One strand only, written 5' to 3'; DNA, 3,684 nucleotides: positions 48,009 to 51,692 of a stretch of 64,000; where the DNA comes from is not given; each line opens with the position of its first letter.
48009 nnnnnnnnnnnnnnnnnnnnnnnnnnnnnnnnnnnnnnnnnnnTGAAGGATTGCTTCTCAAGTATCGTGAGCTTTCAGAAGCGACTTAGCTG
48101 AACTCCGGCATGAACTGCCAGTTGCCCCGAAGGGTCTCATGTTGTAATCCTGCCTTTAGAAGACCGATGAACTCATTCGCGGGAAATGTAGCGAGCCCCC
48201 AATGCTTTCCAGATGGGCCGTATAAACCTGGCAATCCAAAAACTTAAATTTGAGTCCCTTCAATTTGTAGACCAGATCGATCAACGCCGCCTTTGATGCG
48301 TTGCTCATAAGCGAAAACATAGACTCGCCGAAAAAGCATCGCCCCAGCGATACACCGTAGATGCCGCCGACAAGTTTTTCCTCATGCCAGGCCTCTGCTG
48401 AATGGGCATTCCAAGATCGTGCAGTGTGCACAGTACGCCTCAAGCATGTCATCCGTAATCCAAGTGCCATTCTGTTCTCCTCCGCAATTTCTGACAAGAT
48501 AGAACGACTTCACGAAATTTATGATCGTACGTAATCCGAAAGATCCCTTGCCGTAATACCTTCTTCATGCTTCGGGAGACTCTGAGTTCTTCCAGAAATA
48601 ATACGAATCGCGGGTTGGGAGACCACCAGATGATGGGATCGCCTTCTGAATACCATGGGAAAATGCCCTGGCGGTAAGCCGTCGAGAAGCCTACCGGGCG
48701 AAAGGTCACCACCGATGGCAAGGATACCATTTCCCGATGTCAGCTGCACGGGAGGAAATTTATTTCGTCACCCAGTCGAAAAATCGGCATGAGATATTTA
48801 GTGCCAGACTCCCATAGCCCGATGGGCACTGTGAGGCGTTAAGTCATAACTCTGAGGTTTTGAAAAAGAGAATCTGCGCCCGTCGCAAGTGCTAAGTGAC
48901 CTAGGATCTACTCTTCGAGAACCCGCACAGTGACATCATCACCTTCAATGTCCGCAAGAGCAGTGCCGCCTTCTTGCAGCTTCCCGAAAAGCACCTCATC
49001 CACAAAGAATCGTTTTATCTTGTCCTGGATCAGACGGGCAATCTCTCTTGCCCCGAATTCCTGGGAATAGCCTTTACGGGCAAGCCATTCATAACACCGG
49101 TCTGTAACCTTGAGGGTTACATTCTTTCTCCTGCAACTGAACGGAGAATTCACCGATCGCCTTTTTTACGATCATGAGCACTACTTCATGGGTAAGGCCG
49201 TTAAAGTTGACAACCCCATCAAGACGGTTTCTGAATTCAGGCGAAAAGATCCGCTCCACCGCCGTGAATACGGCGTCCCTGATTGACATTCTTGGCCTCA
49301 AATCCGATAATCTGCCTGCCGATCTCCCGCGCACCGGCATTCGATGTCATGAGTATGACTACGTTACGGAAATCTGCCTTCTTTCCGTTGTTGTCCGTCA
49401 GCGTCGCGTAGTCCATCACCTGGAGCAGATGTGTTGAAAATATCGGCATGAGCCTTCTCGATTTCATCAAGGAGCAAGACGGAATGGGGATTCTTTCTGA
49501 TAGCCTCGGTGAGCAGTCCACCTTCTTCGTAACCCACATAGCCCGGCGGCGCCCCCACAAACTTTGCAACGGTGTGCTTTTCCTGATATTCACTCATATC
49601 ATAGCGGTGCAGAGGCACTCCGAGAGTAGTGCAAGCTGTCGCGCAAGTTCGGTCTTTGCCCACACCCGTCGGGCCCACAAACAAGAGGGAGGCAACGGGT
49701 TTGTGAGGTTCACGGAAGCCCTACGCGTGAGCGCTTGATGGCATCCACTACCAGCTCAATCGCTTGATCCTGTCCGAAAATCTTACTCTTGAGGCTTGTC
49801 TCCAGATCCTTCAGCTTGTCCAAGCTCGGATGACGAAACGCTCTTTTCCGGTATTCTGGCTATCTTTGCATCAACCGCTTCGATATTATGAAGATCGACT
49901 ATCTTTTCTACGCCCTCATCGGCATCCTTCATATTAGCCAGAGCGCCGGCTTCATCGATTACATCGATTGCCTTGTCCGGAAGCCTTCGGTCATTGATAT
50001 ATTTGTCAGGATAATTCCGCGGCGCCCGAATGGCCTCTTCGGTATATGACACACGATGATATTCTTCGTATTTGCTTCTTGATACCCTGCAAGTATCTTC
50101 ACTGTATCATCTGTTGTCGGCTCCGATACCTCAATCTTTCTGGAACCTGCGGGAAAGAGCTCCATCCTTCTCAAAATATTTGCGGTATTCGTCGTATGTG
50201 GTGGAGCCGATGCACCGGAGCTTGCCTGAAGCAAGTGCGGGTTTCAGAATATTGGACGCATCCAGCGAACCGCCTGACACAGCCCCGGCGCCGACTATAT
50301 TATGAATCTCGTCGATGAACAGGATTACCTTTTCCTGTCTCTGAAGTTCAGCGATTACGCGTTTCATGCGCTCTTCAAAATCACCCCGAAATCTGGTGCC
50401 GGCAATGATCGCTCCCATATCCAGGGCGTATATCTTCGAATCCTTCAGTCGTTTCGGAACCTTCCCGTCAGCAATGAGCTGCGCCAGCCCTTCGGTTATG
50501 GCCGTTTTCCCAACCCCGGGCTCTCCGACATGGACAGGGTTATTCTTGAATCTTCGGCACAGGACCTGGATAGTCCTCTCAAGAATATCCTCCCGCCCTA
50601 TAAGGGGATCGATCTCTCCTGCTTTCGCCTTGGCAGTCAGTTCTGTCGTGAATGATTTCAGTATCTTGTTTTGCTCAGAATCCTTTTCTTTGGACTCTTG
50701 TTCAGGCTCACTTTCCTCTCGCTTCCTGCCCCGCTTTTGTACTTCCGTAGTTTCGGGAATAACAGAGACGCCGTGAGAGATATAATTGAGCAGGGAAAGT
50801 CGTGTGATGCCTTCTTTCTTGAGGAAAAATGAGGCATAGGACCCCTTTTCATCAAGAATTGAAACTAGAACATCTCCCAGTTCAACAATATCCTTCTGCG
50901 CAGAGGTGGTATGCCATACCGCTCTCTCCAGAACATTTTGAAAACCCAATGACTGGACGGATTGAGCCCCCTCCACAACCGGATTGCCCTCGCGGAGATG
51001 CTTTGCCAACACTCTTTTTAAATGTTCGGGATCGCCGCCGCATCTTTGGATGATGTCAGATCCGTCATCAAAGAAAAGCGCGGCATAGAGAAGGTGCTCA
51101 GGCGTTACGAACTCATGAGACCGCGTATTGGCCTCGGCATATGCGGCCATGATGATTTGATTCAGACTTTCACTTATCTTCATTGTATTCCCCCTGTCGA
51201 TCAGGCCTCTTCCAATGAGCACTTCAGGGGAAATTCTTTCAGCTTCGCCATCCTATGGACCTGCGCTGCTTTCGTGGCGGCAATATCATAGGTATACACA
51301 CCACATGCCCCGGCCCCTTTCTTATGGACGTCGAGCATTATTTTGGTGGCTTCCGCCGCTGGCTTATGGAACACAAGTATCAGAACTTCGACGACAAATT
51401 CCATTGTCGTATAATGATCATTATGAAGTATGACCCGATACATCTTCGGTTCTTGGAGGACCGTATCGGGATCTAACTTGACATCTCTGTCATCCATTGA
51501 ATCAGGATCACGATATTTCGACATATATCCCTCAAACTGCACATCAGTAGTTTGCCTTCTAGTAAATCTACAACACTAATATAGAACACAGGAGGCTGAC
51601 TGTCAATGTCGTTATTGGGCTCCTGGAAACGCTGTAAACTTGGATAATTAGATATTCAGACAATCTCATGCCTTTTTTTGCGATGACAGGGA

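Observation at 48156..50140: Sharp-edged ~2 kb patch with roughly one frameshift per ~100 nt, destroying aat and the C-terminal two-thirds of clpA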

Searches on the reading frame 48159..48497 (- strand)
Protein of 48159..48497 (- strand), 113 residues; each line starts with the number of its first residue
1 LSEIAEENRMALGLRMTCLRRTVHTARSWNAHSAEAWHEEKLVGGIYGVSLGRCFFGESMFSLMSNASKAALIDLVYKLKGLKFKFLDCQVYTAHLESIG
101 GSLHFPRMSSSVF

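Call 6: search_protein_families(library=pfam, proteins=[window:48159-48497:-])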
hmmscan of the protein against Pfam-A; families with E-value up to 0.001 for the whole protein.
window:48159-48497:- (113 aa): 1 family
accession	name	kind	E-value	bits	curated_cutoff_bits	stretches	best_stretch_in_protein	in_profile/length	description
PF03588.20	Leu_Phe_trans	-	1.9e-29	102.8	22.7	1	30-101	97-167/171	Leucyl/phenylalanyl-tRNA protein transferase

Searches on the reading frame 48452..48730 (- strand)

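Call 6: search_protein_families(library=pfam, proteins=[window:48452-48730:-])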
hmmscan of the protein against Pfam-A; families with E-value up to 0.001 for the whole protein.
window:48452-48730:- (93 aa): 1 family
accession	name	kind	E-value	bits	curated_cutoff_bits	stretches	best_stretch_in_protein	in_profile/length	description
PF03588.20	Leu_Phe_trans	-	1.8e-25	89.8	22.7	1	17-88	6-80/171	Leucyl/phenylalanyl-tRNA protein transferase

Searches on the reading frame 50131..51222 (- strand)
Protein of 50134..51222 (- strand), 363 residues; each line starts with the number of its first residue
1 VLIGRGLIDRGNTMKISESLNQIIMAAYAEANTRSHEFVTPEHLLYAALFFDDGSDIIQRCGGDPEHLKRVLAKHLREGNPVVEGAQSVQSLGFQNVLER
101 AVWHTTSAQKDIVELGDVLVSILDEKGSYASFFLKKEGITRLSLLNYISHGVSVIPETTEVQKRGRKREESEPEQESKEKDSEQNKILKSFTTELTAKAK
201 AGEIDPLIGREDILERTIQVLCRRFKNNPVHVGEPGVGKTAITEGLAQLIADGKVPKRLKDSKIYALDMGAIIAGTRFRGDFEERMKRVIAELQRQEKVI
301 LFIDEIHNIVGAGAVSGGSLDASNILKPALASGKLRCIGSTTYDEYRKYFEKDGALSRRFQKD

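Call 5: find_related_loci(query=window:50134-51222:-, collection=genome_contigs, flank=10000)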
Query window:50134-51222:- (363 aa) in genome_contigs; peptide patterns used: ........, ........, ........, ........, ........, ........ (x = any residue, [..] = any of these).
600 stretches matched a pattern (row limit reached: there are more); 540 encode a relative of the query (tblastn E <= 1e-3); the best 80 are kept; 80 distinct loci.
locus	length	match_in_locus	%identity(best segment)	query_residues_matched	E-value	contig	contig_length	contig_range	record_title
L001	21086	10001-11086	96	1-362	0e+0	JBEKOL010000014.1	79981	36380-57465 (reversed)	MAG: Syntrophales bacterium isolate SPRUCE 43 SPRUCE_43_14, whole genome shotgun sequence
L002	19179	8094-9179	94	1-362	0e+0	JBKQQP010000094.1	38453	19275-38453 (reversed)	MAG: Syntrophales bacterium isolate MGr2D2E2F__bin_107 MGr2D2E2F_000000300849, whole genome shotgun sequence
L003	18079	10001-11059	97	10-362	0e+0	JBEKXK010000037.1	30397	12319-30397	MAG: Syntrophales bacterium isolate SPRUCE 64 SPRUCE_64_37, whole genome shotgun sequence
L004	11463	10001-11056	95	11-362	0e+0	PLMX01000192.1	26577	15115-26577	MAG: Syntrophaceae bacterium isolate fen_1164 73.20120800_E2X.21_contig_18100, whole genome shotgun sequence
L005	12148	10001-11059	92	10-362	0e+0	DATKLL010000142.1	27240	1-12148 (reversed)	MAG TPA_asm: Syntrophales bacterium isolate SMAG_U14684 k141_1440691, whole genome shotgun sequence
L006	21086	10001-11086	81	1-362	0e+0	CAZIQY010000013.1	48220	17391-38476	MAG TPA_asm: uncultured Syntrophaceae bacterium isolate SRP098346_co1_212 genome assembly, contig: NODE_356_length_48220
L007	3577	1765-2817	83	12-362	0e+0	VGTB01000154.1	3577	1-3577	MAG: Deltaproteobacteria bacterium isolate M_DeepCast_400m_m1_009 M_DeepCast_400m_m1_009_Ga0194112_10063032, whole genom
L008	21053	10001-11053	76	12-362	0e+0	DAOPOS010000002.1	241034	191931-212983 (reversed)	MAG TPA_asm: Syntrophales bacterium isolate AMR_MDS_1568 NODE_31_length_241034_cov_11.859552, whole genome shotgun seque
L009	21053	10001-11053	76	12-362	0e+0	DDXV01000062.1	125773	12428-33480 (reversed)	MAG TPA_asm: Syntrophaceae bacterium UBA2251 UBA2251_contig_3961, whole genome shotgun sequence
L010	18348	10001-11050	74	10-362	6e-178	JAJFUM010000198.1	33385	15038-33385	MAG: Deltaproteobacteria bacterium isolate bin.454 k141_2783071, whole genome shotgun sequence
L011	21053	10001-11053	72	12-362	3e-176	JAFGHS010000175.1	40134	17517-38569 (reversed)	MAG: Deltaproteobacteria bacterium isolate Zod_Metabat.153 k87_13533600, whole genome shotgun sequence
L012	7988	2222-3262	75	14-362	4e-176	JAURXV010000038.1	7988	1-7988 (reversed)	MAG: Syntrophales bacterium isolate E10_metabat.bin.36 E10_k141_11559, whole genome shotgun sequence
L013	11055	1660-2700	75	14-362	2e-175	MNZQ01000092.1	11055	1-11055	MAG: Syntrophaceae bacterium CG2_30_58_14 cg2_3.0_scaffold_7000_c, whole genome shotgun sequence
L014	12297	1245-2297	73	10-362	3e-175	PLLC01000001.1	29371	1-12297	MAG: Syntrophaceae bacterium isolate fen_1170 73.20120800_E3X.7_contig_1230, whole genome shotgun sequence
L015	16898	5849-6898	73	14-362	3e-175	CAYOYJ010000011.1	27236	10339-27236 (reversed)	MAG TPA_asm: uncultured Syntrophales bacterium isolate binchicken_co87_378 genome assembly, contig: NODE_2391_length_272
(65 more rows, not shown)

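Call 6: search_protein_families(library=pfam, proteins=[window:50134-51222:-])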
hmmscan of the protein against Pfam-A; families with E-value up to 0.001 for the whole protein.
window:50134-51222:- (363 aa): 4 families
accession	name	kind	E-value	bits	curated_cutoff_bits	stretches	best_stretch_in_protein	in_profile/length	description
PF00004.35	AAA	-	8.8e-11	42.8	21.2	1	231-343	3-110/131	ATPase family associated with various cellular activities (AAA)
PF02861.25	Clp_N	-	3.1e-08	34.1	20.7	1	27-76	1-52/53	Clp amino terminal domain, pathogenicity island component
PF13191.12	AAA_16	-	3.7e-06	28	32.6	0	206-251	1-49/167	AAA ATPase domain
PF13401.12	AAA_22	-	0.00031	21.5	27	0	231-311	10-97/130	AAA domain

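Call 10: find_encoding_contigs(protein=window:50131-51183:-, flank=10000, max_places=10)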
Protein window:50131-51183:- (350 aa): no gene with exactly this product is on record in the collection.

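Call 14: find_related_loci(query=window:50134-51183:-, collection=metagenome_contigs, flank=6000)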
Query window:50134-51183:- (350 aa) in metagenome_contigs; peptide patterns used: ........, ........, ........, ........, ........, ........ (x = any residue, [..] = any of these).
600 stretches matched a pattern (row limit reached: there are more); 540 encode a relative of the query (tblastn E <= 1e-3); the best 80 are kept; 80 distinct loci.
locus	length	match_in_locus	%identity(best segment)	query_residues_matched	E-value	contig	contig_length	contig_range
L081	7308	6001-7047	97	1-349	0e+0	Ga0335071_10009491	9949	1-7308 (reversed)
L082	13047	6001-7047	95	1-349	0e+0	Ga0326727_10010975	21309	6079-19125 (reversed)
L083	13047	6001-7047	97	1-349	0e+0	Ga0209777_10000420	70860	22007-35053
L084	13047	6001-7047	96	1-349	0e+0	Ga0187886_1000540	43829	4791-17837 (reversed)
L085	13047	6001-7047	95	1-349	0e+0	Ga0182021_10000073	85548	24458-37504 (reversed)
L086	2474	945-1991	95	1-349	0e+0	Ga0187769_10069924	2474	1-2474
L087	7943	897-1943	95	1-349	0e+0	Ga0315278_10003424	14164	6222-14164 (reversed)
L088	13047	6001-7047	95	1-349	0e+0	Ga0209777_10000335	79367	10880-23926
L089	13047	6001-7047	94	1-349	0e+0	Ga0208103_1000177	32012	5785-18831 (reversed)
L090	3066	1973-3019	92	1-349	0e+0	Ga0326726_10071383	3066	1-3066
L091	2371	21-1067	91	1-349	0e+0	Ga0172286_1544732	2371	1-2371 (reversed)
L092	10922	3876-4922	88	1-349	0e+0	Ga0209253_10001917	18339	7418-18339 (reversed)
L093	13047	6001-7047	87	1-349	0e+0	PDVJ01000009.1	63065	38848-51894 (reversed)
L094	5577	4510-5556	82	1-349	0e+0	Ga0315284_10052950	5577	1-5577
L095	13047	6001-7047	77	1-349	0e+0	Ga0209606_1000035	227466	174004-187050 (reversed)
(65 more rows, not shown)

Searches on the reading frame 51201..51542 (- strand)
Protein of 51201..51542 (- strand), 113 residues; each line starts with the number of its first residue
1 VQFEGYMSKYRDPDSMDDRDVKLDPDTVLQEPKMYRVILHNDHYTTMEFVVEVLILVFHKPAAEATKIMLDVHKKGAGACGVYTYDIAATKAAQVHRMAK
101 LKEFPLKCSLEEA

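Call 6: search_protein_families(library=pfam, proteins=[window:51204-51542:-])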
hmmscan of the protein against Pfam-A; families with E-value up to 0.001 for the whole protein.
window:51204-51542:- (113 aa): 1 family
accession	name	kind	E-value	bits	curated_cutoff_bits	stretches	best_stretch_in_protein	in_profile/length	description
PF02617.22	ClpS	-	2.2e-35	120.7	23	1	30-109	1-80/80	ATP-dependent Clp protease adaptor protein ClpS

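Call 43: search_protein_families(library=ncbifam, proteins=[window:51201-51524:-])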
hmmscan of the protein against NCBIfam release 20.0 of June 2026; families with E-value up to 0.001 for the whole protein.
window:51201-51524:- (107 aa): 7 families
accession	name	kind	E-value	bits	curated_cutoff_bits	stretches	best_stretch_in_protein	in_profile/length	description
NF000669.1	PRK00033.1-2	equivalog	7.4e-34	115.6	149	1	21-106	8-93/94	ATP-dependent Clp protease adapter ClpS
NF000672.0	PRK00033.1-5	equivalog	4.7e-31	106.9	112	1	18-107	15-104/104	ATP-dependent Clp protease adapter ClpS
NF000670.0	PRK00033.1-3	equivalog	3e-29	101.3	143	1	11-107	10-106/106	ATP-dependent Clp protease adapter ClpS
NF009564.0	PRK13019.1-4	equivalog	6.7e-19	68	143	1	20-104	13-97/101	ATP-dependent Clp protease adapter ClpS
NF009561.0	PRK13019.1-1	equivalog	3.4e-17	62.2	159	1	10-104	1-99/103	ATP-dependent Clp protease adapter ClpS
NF000671.1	PRK00033.1-4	equivalog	1e-10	41.6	107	1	26-74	14-63/91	ATP-dependent Clp protease adapter ClpS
NF000668.1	PRK00033.1-1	equivalog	6.7e-06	26.1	86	1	30-80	6-56/77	ATP-dependent Clp protease adapter ClpS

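Call 49: find_encoding_contigs(protein=window:51201-51524:-, flank=10000, max_places=10)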
Protein window:51201-51524:- (107 aa): no gene with exactly this product is on record in the collection.

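Call 50: find_encoding_contigs(protein=window:51201-51542:-, flank=10000, max_places=10)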
Protein window:51201-51542:- (113 aa): no gene with exactly this product is on record in the collection.
